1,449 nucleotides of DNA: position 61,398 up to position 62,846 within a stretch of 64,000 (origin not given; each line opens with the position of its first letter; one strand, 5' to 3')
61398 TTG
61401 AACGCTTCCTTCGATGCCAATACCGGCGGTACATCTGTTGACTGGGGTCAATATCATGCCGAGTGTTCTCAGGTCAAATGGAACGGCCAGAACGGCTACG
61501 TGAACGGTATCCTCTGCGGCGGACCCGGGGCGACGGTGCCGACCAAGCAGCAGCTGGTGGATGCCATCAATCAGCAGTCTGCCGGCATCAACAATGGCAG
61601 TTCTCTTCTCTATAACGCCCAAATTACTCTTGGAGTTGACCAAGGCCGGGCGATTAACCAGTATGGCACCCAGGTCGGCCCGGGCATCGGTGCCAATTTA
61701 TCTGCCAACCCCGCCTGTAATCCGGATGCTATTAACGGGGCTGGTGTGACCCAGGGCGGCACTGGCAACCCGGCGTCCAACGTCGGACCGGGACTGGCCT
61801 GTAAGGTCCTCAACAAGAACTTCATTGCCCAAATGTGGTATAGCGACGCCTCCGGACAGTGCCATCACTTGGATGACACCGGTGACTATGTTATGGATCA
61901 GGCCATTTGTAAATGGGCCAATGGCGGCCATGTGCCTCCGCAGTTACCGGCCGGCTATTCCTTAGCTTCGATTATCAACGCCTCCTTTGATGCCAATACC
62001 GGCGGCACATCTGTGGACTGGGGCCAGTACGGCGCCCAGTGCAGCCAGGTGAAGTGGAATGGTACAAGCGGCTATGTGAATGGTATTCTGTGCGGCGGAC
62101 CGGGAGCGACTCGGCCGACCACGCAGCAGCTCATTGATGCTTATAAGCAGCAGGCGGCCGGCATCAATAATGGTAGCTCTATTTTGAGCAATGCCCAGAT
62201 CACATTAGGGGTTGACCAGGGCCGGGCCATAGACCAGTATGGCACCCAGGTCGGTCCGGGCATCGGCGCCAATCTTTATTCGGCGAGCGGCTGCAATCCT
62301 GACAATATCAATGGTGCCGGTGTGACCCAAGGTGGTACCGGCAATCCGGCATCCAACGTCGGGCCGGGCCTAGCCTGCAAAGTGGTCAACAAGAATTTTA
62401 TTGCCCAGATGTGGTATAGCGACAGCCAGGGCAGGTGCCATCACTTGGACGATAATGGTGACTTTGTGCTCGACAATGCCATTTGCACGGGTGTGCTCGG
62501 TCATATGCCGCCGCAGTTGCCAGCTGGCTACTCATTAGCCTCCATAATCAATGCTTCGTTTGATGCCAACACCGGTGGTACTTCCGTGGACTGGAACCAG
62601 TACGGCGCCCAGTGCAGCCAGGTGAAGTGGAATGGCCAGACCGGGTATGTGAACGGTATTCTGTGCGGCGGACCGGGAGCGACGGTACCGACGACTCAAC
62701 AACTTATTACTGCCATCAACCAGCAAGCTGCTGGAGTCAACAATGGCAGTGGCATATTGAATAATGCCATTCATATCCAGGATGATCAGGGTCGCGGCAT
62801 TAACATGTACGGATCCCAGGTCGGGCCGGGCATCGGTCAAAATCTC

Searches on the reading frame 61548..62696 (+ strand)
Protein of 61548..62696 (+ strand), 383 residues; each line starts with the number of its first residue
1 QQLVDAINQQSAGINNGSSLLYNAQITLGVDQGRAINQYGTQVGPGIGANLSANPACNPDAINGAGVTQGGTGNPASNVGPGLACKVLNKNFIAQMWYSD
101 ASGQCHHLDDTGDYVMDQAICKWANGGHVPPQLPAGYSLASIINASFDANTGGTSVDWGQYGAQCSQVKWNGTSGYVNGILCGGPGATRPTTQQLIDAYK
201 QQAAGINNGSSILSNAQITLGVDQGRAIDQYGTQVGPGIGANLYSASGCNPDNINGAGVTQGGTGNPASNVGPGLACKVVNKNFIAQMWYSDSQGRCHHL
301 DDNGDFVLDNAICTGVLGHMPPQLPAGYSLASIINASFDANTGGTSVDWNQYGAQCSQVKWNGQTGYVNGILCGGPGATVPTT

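Call 77: search_protein_families(library=pfam, proteins=[window:61548-62696:+], max_evalue=1)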
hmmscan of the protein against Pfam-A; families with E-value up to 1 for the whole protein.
window:61548-62696:+ (383 aa): 4 families
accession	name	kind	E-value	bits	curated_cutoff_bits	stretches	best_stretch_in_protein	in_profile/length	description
PF10976.13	DUF2790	-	0.0034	17.8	27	0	277-300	27-46/56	Protein of unknown function (DUF2790)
PF23589.2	WH_AprA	-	0.23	12.5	27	0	279-317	40-77/94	AprA winged helix domain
PF23663.1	Znf_SCAND3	-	0.51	10.8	27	0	163-182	15-34/50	SCAN domain-containing protein 3-like zinc finger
PF03946.19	Ribosomal_L11_N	-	0.54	10.5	32.9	0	261-281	6-26/58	Ribosomal protein L11, N-terminal domain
